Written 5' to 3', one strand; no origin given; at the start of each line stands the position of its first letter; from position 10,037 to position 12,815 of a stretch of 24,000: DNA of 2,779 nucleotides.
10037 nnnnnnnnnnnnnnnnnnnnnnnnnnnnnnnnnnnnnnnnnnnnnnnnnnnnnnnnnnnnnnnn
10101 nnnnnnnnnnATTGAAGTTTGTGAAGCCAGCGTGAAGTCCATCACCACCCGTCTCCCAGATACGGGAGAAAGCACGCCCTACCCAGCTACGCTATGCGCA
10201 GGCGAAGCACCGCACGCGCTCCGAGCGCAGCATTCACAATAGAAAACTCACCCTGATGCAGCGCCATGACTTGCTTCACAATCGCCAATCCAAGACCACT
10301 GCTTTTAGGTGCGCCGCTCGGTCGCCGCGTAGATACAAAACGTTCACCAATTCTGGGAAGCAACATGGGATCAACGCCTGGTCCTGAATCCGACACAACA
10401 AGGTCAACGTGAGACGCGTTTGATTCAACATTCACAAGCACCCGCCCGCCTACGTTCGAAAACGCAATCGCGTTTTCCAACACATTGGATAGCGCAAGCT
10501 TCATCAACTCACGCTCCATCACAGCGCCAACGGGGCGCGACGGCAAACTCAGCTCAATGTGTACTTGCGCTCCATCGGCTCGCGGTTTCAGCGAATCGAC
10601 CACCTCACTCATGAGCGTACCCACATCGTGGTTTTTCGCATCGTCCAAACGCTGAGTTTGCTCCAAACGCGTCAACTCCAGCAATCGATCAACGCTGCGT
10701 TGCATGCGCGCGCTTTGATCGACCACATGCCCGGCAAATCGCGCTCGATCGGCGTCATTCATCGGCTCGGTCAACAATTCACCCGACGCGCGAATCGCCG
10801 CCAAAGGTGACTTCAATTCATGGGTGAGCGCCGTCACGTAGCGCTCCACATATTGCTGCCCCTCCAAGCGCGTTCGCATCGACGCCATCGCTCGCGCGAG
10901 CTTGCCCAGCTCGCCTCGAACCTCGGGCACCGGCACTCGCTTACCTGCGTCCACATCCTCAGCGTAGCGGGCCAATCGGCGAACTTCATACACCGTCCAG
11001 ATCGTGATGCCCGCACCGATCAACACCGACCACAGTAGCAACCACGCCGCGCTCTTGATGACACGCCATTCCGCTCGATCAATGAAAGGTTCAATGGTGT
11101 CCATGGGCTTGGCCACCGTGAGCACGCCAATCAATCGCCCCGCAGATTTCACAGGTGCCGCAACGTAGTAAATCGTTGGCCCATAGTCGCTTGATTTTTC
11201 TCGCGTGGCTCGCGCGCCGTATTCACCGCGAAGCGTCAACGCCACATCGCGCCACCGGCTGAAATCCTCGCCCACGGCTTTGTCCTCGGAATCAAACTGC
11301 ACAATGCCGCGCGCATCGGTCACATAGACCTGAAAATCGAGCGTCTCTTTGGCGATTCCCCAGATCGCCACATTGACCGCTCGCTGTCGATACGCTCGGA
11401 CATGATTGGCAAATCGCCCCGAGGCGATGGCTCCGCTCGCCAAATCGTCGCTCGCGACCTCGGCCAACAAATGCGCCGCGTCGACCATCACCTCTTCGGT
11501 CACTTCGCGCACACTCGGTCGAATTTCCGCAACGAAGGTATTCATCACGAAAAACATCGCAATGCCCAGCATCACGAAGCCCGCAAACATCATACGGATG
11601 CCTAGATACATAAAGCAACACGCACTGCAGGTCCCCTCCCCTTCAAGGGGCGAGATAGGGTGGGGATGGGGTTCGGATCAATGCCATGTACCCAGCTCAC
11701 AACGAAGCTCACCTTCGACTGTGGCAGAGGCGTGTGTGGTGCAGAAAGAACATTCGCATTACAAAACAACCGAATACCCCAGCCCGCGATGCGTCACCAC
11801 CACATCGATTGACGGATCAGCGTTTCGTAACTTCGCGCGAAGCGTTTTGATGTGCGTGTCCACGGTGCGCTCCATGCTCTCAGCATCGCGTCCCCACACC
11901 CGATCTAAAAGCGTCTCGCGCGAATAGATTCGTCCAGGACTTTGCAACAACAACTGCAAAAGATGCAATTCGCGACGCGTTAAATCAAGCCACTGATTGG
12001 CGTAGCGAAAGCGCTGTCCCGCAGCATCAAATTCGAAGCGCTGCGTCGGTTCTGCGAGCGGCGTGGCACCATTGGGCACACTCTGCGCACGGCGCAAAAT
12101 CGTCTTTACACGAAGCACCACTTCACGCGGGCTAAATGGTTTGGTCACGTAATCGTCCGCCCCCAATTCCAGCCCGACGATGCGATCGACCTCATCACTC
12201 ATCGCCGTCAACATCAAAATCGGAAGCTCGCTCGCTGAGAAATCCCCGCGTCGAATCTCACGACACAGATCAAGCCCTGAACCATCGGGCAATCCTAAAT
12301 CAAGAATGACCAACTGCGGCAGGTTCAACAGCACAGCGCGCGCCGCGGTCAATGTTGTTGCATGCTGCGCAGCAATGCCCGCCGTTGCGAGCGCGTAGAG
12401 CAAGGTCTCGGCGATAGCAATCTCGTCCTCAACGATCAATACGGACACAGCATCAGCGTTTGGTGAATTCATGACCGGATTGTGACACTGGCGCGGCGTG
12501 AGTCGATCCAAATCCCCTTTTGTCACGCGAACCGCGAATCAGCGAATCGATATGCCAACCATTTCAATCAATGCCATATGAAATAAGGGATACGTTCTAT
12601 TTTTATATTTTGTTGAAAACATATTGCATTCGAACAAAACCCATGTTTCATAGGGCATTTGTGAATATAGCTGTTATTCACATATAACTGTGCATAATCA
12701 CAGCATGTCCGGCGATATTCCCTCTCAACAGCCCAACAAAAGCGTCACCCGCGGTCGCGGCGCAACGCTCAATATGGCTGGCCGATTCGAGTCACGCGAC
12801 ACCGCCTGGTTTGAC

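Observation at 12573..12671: A new AT-rich 84-bp intergenic element with inverted termini occurs three times with identical geometry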

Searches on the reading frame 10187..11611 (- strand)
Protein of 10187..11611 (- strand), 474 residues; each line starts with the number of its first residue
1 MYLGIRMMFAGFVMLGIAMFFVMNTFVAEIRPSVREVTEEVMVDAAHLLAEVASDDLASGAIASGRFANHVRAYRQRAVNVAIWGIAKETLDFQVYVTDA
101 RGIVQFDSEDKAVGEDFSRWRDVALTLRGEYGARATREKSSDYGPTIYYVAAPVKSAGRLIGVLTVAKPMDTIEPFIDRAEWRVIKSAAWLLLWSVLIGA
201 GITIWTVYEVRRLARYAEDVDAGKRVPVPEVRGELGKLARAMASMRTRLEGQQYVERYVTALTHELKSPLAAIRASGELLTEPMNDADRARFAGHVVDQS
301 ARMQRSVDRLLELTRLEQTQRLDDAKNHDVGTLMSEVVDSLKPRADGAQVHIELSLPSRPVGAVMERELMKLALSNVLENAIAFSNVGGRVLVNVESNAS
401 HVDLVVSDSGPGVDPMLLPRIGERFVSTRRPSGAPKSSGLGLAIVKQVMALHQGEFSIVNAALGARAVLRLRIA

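Call 11: search_protein_families(library=pfam, proteins=[window:10187-11611:-])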
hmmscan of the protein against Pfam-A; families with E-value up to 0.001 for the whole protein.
window:10187-11611:- (474 aa): 5 families
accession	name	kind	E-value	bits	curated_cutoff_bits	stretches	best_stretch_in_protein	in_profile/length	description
PF02518.31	HATPase_c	-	1.6e-17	64.4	26.4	1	369-471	5-107/111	Histidine kinase-, DNA gyrase B-, and HSP90-like ATPase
PF00512.31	HisKA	-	1.4e-10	41.5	26.9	1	257-318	4-65/66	His Kinase A (phospho-acceptor) domain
PF13581.12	HATPase_c_2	-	3.8e-07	30.6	27.4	1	370-450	32-110/127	Histidine kinase-like ATPase domain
PF00672.30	HAMP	-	1.5e-05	25.6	25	1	210-250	10-52/53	HAMP domain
PF14827.12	dCache_3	-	0.00012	22.1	25.7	1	45-171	26-145/239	Double sensory domain of two-component sensor kinase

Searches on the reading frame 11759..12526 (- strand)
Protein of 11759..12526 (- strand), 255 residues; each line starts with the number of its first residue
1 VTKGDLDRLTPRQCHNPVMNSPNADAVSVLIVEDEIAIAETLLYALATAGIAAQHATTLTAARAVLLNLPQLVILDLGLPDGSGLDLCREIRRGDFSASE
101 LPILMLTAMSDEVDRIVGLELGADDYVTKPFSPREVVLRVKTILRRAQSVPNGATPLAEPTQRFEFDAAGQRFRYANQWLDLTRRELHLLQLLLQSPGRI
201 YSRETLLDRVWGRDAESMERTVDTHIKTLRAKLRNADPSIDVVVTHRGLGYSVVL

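Call 11: search_protein_families(library=pfam, proteins=[window:11759-12526:-])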
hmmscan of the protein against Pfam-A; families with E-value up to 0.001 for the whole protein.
window:11759-12526:- (255 aa): 2 families
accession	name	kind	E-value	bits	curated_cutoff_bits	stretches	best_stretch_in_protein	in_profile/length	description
PF00486.34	Trans_reg_C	-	3.2e-23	82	26.2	1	180-252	4-76/77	Transcriptional regulatory protein, C terminal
PF00072.30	Response_reg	-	1.3e-21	77.3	30.2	1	29-140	1-110/111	Response regulator receiver domain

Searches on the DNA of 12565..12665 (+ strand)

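Call 81: build_rna_model(alignment_id=A5, structure=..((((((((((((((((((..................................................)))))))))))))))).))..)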
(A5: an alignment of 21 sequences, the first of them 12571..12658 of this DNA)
Model R2 built from alignment A5 (21 sequences, 91 columns); structure: as given.
model positions 88; base pairs 18; branch points 0; effective number of sequences 21; information 0.599 bits per position. Calibrated on 0.2 Mb of random sequence (short: E-values are rough).
structure used (alignment columns):
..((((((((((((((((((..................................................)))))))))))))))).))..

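Call 82: search_with_rna_model(model_id=R2, sources=[window, L004, L005, L006, L007, L089, L090, L091, L092, L093, L094, L095, L096, L097, L098], max_evalue=1)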
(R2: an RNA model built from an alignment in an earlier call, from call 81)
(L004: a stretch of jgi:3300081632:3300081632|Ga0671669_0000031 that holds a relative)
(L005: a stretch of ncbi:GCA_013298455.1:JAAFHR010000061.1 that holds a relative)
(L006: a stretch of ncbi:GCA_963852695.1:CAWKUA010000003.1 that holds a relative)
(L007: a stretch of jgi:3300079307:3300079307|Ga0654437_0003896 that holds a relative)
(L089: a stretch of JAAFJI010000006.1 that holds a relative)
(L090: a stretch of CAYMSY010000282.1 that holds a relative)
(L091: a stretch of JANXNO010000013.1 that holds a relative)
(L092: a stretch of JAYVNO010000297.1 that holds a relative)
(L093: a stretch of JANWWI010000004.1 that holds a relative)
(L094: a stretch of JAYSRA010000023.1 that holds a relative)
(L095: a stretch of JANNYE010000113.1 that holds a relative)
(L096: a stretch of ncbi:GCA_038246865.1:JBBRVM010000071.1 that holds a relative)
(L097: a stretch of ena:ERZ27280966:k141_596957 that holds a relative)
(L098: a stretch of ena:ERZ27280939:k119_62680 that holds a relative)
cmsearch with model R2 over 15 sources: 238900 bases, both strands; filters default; matches with E-value up to 1: 60.
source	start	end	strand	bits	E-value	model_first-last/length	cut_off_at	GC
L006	5254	5342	-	72.3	1.5e-17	1-88/88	no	0.51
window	23175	23262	+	69.5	9.2e-17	1-88/88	no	0.28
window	12571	12658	+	68.9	1.4e-16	1-88/88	no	0.31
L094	6787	6874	-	68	2.5e-16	1-88/88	no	0.38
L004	5368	5455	+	67.7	3e-16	1-88/88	no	0.45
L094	11390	11477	+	67.4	3.7e-16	1-88/88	no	0.38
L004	9867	9954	+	66.7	5.9e-16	1-88/88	no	0.39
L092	4433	4520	-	66.4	7e-16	1-88/88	no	0.43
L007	9867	9954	+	61.5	1.9e-14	1-88/88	no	0.35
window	7982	8069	+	60.9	2.7e-14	1-88/88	no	0.38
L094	2394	2481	-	60.5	3.5e-14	1-88/88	no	0.45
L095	15282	15370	-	59.6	6.3e-14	1-88/88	no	0.48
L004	5368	5455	-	58.5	1.3e-13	1-88/88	no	0.45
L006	9838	9925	-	58.4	1.4e-13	1-88/88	no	0.5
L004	15235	15322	+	58.3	1.5e-13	1-88/88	no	0.4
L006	21007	21095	+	57.8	2.2e-13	1-88/88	no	0.48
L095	633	720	-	57.7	2.2e-13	1-88/88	no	0.51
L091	2573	2660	+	56.4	5.3e-13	1-88/88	no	0.43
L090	1095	1183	-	55.9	7.5e-13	1-88/88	no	0.45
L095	6851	6939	-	55.7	8.6e-13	1-88/88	no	0.49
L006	364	452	-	54.1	2.4e-12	1-88/88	no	0.52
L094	11390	11477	-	51.5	1.3e-11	1-88/88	no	0.38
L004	15236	15322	-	50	3.6e-11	1-88/88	no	0.4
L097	853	939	-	49.6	4.7e-11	1-88/88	no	0.43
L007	9868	9954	-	49.3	5.9e-11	1-88/88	no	0.36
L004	9867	9954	-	48.9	7.4e-11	1-88/88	no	0.39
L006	5254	5342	+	48.1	1.3e-10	1-88/88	no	0.51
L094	6787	6874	+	48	1.4e-10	1-88/88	no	0.38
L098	13978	14066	+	40.5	1.9e-08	1-88/88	no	0.43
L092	4433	4520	+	39.6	3.5e-08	1-88/88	no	0.43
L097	18258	18345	+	39.6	3.6e-08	1-88/88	no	0.39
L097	8833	8920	+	38.8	6.1e-08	1-88/88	no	0.38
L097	18259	18345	-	37.8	1.1e-07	1-88/88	no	0.39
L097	851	939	+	36.9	2.1e-07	1-88/88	no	0.42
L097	8833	8920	-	36.6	2.6e-07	1-88/88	no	0.38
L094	17156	17243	-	35.2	6.6e-07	1-88/88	no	0.49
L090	1095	1183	+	34.8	8.2e-07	1-88/88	no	0.45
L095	6851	6939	+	34.8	8.3e-07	1-88/88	no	0.49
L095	15282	15370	+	34.8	8.5e-07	1-88/88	no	0.48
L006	363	451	+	32.9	3e-06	1-88/88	no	0.52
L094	2394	2481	+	32.7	3.4e-06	1-88/88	no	0.45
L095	633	720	+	32.2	4.7e-06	1-88/88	no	0.51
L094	17156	17244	+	31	1e-05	1-88/88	no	0.48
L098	13977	14066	-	27.8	8.8e-05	1-88/88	no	0.42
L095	18899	18986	+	27.6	9.5e-05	1-88/88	no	0.43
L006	21007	21095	-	27.6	9.7e-05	1-88/88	no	0.48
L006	17183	17269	-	26.2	0.00024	1-88/88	no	0.6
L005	3034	3122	+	25.3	0.00045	1-88/88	no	0.37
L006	9838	9925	+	23.9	0.0012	1-88/88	no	0.5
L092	7115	7203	-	23.5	0.0015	1-88/88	no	0.53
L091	2573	2660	-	22.4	0.0031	1-88/88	no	0.43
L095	18913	18972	-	21.4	0.006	15-74/88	no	0.4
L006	17182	17269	+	18.2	0.05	1-88/88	no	0.59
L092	7115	7203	+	17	0.11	1-88/88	no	0.53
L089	12195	12281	+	13.7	0.93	1-88/88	no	0.3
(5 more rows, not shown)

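Call 83: search_with_rna_model(model_id=R2, sources=[L008, L009, L010, L011, L012, L013, L014, L015, L016, L017, L018, L019, L020, L021, L022, L023, L024, L025, L026, L027, L028, L029, L030, L031, L032, L033, L034, L035, L036, L037, L038, L039, L040, L041, L042, L043, L044, L045, L046, L047, L048, L049, L050, L051, L052, L053, L054, L055, L056, L057, L058, L059, L060, L061, L062, L063, L064, L065, L066, L067, L068, L069, L070, L071, L072, L073, L074, L075, L076, L077, L078, L079, L080, L081, L082, L083, L084, L085, L086, L087], max_evalue=1)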
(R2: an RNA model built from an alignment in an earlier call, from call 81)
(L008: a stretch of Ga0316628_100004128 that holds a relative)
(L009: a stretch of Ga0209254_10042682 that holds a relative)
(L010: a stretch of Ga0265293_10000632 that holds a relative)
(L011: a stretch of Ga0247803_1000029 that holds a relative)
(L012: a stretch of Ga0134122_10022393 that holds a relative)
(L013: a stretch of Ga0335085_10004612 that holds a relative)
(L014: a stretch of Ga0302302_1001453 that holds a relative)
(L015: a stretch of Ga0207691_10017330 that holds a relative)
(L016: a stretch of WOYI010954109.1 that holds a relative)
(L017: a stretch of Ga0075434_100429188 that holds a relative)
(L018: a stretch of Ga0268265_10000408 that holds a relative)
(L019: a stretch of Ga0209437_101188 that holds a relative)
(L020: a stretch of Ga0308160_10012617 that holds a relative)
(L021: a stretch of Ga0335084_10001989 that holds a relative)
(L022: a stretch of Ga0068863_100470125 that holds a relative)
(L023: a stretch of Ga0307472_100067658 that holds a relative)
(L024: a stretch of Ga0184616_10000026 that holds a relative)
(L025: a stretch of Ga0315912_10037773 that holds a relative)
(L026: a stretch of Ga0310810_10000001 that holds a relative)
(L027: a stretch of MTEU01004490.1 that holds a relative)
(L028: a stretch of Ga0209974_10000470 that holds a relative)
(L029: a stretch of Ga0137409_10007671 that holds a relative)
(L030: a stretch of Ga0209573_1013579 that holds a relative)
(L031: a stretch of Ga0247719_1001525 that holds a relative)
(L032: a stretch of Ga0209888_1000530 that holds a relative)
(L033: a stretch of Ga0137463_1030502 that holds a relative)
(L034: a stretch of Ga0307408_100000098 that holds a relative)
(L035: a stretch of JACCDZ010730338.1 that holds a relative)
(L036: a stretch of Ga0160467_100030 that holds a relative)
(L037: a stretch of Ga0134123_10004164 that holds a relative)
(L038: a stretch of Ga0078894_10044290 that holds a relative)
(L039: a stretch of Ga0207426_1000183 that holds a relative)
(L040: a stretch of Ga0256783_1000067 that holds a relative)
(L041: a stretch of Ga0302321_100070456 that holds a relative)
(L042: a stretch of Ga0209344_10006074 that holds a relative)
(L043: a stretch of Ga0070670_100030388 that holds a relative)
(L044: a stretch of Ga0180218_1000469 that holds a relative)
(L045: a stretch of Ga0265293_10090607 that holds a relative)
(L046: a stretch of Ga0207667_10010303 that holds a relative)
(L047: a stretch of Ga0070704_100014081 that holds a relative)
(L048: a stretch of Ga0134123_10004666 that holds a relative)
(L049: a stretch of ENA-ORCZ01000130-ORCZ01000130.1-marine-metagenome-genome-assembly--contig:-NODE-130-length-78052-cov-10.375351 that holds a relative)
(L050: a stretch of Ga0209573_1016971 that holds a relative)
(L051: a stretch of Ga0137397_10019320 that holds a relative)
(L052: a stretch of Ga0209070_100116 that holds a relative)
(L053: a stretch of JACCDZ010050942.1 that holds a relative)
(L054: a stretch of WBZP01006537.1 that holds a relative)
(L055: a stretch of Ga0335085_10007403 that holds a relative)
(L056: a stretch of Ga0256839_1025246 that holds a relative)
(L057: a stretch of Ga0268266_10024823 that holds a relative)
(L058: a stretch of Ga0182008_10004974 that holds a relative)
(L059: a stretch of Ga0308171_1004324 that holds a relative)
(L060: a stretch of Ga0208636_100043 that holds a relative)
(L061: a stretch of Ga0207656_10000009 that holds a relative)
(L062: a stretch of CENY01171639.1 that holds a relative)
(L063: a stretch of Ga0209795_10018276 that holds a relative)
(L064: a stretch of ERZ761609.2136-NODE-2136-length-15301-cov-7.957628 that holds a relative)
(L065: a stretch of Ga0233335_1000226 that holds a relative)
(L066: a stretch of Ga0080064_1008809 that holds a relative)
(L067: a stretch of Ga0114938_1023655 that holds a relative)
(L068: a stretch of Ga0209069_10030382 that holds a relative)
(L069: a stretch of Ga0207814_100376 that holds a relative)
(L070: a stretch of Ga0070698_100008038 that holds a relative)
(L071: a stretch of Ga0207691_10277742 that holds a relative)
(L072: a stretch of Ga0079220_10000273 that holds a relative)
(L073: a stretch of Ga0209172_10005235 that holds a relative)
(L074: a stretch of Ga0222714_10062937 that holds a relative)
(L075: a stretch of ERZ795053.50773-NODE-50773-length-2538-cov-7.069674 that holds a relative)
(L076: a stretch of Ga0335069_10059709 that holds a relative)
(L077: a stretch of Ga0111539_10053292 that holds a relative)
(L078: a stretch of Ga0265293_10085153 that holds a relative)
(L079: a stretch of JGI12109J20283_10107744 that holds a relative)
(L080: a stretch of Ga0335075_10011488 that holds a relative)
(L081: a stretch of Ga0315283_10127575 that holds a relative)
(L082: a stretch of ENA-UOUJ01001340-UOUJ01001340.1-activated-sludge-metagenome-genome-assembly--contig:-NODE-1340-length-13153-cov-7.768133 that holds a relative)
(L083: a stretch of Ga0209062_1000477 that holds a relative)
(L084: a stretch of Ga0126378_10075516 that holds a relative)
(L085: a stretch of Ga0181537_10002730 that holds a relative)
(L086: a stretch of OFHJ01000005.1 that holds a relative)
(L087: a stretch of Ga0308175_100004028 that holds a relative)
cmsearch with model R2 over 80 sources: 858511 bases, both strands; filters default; matches with E-value up to 1: 0.
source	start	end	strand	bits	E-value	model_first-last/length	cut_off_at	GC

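Call 89: search_dna_similar(query=window:12565-12665:+, collection=plasmids, mode=distant, max_evalue=0.01, max_rows=10)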
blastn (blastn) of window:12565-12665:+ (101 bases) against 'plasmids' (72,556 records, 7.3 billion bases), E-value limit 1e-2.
No match.

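Call 93: search_with_rna_model(model_id=R2, sources=[L099], max_evalue=10, filters=off)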
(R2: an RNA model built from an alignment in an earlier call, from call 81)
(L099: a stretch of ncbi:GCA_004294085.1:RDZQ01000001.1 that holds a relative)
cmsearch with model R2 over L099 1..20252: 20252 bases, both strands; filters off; matches with E-value up to 10: 11.
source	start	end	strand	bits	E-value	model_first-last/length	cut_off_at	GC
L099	17971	18058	-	65.4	1.1e-16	1-88/88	no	0.32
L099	7321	7408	-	62.2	9.9e-16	1-88/88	no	0.28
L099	17971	18058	+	40.5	1.7e-09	1-88/88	no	0.32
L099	7321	7408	+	37.5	1.2e-08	1-88/88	no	0.28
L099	5920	5950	-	9.3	1.5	1-88/88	no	0.45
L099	5920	5950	+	9.2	1.6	1-88/88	no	0.45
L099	13652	13672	+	9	1.8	1-88/88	no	0.76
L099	13652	13672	-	9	1.8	1-88/88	no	0.76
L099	8152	8201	+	8.4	2.7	1-88/88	no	0.48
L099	20042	20111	+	7.7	4.2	1-88/88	no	0.61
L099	8614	8662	+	6.4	9.8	1-88/88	no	0.57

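Call 96: search_with_rna_model(model_id=R2, sources=[L103], max_evalue=5, filters=off)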
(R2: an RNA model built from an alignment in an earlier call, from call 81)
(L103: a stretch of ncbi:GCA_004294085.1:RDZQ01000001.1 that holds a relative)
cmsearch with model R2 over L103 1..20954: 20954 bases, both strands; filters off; matches with E-value up to 5: 11.
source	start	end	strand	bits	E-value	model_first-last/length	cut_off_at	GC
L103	17758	17845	+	65.4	1.2e-16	1-88/88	no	0.32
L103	13169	13256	+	59.5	5.8e-15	1-88/88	no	0.39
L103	5241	5328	+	57.2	2.7e-14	1-88/88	no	0.32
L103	17758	17845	-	40.5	1.7e-09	1-88/88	no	0.32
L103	13169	13256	-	38.5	6.5e-09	1-88/88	no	0.39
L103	5241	5328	-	30.1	1.7e-06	1-88/88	no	0.32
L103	142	209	-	17.3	0.008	11-78/88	no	0.32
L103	132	219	+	9.9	1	1-88/88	no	0.39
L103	4572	4604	-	9.1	1.7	1-88/88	no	0.64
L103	567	594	+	8.1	3.3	1-88/88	no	0.75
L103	15705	15774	-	7.7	4.3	1-88/88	no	0.61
